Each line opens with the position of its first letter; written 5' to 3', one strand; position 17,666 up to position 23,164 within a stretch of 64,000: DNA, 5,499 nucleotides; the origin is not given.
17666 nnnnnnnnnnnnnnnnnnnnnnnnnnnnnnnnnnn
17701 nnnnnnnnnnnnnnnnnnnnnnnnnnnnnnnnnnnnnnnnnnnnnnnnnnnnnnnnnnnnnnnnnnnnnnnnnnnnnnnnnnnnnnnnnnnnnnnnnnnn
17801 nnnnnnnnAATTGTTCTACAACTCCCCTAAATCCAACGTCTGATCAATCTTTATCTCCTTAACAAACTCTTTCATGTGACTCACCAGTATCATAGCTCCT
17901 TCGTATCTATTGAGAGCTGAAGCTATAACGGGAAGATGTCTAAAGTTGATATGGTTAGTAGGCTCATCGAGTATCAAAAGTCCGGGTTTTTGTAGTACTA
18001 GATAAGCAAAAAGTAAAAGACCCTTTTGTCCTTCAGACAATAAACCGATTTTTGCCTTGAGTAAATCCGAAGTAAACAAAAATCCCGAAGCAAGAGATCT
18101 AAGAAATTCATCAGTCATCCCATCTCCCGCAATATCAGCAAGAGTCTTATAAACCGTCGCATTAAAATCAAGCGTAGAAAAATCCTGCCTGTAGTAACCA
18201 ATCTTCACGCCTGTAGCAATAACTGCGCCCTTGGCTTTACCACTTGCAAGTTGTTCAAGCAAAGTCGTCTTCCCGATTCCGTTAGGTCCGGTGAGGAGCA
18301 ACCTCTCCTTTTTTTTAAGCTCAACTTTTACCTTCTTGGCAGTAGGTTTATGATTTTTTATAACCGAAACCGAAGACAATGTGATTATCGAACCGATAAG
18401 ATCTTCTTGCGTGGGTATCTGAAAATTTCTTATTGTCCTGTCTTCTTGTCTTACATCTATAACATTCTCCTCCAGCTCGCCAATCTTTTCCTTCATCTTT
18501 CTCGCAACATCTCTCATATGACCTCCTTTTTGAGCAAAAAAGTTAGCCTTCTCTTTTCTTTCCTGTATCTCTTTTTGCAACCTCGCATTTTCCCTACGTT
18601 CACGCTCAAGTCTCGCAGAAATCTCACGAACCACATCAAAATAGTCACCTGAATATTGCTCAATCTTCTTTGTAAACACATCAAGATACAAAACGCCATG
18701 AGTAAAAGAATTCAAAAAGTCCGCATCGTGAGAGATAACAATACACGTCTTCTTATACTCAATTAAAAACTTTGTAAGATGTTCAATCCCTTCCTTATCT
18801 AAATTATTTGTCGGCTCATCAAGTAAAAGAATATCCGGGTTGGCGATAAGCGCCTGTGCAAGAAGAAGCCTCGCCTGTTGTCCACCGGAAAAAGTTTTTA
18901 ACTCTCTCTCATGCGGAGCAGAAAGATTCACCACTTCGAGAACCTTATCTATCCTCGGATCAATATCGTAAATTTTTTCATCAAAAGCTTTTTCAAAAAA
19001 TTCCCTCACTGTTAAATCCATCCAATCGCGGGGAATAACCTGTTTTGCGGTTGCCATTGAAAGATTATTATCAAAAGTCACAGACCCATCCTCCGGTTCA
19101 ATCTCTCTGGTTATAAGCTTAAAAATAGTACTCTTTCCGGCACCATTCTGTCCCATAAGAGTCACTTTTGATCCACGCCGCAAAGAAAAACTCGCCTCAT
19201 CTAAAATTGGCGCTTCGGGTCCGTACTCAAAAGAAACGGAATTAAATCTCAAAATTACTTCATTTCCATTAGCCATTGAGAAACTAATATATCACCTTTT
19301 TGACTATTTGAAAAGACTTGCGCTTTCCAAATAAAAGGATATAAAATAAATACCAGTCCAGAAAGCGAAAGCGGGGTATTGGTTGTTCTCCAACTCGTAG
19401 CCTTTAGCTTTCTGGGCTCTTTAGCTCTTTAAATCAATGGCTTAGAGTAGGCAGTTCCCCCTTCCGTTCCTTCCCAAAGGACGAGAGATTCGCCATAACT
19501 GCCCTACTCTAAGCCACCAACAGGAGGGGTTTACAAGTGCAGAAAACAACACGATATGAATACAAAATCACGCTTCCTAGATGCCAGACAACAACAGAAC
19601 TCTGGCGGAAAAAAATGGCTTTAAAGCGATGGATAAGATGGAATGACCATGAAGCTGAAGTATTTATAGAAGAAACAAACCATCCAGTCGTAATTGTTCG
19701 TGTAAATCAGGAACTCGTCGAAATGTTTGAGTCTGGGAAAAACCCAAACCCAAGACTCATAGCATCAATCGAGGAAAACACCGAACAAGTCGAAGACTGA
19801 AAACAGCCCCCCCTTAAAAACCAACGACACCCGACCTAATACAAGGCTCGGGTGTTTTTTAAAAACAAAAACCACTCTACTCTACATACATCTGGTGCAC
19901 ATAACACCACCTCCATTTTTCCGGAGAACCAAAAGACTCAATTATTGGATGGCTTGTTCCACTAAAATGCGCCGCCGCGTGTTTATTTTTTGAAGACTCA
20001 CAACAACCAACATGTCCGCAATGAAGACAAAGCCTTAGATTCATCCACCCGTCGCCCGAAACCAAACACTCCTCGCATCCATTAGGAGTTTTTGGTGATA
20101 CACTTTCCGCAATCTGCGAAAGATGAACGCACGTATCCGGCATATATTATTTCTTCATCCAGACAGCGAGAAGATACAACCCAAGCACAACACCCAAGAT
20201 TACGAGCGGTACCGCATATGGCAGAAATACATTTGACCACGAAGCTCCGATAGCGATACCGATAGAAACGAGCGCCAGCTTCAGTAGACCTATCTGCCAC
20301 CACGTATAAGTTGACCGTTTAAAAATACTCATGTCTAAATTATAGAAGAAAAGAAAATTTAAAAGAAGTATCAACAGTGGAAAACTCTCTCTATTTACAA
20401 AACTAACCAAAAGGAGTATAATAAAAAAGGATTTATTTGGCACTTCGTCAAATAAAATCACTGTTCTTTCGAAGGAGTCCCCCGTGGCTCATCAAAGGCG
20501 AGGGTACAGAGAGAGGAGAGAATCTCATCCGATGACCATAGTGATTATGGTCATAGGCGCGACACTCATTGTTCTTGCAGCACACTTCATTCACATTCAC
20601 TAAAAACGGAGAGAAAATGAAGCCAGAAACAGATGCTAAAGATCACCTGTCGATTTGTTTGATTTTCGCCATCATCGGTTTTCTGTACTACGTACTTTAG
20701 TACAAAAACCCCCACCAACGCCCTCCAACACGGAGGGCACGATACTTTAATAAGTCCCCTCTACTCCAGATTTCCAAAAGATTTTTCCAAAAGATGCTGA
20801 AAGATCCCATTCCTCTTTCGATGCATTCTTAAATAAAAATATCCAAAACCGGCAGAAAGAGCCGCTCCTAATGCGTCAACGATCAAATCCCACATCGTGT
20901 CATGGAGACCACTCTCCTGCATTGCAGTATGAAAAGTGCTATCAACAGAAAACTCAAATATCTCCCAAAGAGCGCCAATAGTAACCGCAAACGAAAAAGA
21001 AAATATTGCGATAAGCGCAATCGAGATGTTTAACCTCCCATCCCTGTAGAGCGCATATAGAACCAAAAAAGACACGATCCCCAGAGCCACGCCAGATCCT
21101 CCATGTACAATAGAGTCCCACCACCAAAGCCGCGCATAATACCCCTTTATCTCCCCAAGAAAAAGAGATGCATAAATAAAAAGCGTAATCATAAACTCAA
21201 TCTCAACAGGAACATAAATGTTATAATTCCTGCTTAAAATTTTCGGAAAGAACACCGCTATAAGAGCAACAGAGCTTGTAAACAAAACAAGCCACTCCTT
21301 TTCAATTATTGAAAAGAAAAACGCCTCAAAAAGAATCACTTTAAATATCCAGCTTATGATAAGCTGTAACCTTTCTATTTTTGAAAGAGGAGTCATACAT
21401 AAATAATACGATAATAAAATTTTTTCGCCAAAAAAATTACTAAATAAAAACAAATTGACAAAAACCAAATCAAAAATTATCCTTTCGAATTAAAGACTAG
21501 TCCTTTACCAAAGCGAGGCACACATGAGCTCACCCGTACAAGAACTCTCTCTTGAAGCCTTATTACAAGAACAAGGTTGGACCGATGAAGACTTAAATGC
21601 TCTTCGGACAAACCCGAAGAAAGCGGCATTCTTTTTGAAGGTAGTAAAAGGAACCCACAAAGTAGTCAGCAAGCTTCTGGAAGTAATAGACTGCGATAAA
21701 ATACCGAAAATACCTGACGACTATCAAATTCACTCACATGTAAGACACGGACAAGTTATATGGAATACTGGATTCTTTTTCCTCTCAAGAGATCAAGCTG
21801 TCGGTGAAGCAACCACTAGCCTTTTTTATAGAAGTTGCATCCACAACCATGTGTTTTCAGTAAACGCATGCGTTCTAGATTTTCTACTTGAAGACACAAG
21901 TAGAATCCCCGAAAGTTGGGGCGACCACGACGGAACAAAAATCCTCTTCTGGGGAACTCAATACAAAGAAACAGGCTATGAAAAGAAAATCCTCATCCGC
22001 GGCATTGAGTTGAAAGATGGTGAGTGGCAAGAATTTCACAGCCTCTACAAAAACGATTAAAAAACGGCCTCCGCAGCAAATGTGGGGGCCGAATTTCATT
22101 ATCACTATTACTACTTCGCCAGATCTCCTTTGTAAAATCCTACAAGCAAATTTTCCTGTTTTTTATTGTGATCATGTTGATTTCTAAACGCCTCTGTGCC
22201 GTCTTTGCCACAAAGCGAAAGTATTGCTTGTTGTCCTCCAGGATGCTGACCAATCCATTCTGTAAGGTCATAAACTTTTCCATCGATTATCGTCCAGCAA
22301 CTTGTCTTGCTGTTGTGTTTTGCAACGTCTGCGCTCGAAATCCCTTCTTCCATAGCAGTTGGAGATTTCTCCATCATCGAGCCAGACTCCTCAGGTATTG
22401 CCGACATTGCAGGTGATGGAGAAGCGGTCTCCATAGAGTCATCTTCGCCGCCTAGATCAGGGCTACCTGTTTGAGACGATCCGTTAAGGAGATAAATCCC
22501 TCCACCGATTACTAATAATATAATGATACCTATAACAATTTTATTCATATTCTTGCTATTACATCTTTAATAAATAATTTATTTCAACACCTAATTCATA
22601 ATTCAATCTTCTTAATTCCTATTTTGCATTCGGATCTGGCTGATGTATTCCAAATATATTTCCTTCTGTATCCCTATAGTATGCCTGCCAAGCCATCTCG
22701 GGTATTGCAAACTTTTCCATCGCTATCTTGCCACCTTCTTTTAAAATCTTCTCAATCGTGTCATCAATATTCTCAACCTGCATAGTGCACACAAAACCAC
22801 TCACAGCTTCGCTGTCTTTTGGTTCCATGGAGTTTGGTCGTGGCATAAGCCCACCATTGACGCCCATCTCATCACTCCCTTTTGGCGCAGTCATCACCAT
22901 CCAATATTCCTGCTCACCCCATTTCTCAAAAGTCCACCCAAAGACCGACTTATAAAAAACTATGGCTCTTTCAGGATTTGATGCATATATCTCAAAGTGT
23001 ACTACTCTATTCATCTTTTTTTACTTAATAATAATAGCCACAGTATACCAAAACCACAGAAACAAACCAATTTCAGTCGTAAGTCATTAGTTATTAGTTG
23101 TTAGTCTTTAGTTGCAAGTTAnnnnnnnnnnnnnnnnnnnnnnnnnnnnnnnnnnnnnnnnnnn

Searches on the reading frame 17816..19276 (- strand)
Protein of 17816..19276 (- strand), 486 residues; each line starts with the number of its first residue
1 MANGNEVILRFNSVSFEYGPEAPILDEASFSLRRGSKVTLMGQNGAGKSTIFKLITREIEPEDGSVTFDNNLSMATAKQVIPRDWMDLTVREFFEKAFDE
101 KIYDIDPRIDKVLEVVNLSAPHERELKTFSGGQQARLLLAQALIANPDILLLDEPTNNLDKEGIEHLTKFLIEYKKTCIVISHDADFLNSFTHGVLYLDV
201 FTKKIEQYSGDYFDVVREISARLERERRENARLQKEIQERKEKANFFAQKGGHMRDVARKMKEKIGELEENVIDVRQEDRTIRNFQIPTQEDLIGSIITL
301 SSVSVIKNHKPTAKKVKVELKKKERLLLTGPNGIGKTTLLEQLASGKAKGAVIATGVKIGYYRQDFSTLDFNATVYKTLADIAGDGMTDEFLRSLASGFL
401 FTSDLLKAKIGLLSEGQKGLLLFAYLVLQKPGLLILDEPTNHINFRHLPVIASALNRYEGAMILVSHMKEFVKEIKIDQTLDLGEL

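Call 28: search_protein_families(library=pfam, proteins=[window:17816-19276:-], max_evalue=0.00001)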
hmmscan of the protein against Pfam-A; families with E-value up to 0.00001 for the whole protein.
window:17816-19276:- (486 aa): 10 families
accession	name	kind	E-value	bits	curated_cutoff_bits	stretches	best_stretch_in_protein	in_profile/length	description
PF00005.33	ABC_tran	-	6.9e-46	156.7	25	2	25-157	1-137/137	ABC transporter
PF13304.12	AAA_21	-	6.3e-16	59.7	27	0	396-457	221-285/304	AAA domain, putative AbiEii toxin, Type IV TA system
PF02463.25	SMC_N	-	1.3e-10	41.6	40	0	101-191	109-205/220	RecF/RecN/SMC N terminal domain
PF13555.12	AAA_29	-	1.2e-08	34.9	27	0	313-340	12-39/61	P-loop containing region of AAA domain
PF13401.12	AAA_22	-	1.6e-08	35.3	27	0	326-400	8-59/130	AAA domain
PF13191.12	AAA_16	-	4.6e-08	34.2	32.6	0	324-361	25-63/167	AAA ATPase domain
PF20720.3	nSTAND3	-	1.2e-07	32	27.2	0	313-346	7-40/155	Novel STAND NTPase 3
PF03193.22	RsgA_GTPase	-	1.4e-07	32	30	0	305-346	89-129/174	RsgA GTPase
PF13173.12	AAA_14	-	5.9e-06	26.8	27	0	325-348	4-27/129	AAA domain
PF02367.23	TsaE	-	6.6e-06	26.5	26.6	0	311-346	9-44/128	Threonylcarbamoyl adenosine biosynthesis protein TsaE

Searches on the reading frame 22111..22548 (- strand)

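Call 58: search_protein_families(library=pfam, proteins=[window:22111-22548:-], max_evalue=0.0001)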
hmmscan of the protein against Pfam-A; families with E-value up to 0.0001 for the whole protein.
window:22111-22548:- (145 aa): 1 family
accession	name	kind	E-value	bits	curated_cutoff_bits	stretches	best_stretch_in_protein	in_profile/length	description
PF00173.33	Cyt-b5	-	6.3e-24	84.2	23.7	1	72-143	2-73/74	Cytochrome b5-like Heme/Steroid binding domain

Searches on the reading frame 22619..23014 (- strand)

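Call 58: search_protein_families(library=pfam, proteins=[window:22619-23014:-], max_evalue=0.0001)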
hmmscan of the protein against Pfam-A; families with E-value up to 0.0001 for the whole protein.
window:22619-23014:- (131 aa): 2 families
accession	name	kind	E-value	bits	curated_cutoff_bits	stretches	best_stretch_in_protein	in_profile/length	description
PF00903.31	Glyoxalase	-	1.1e-07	32.6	20.6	1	3-121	1-119/121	Glyoxalase/Bleomycin resistance protein/Dioxygenase superfamily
PF22677.2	Ble-like_N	-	6.9e-05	23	24.5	0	3-41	1-39/41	Bleomycin resistance protein-like N-terminal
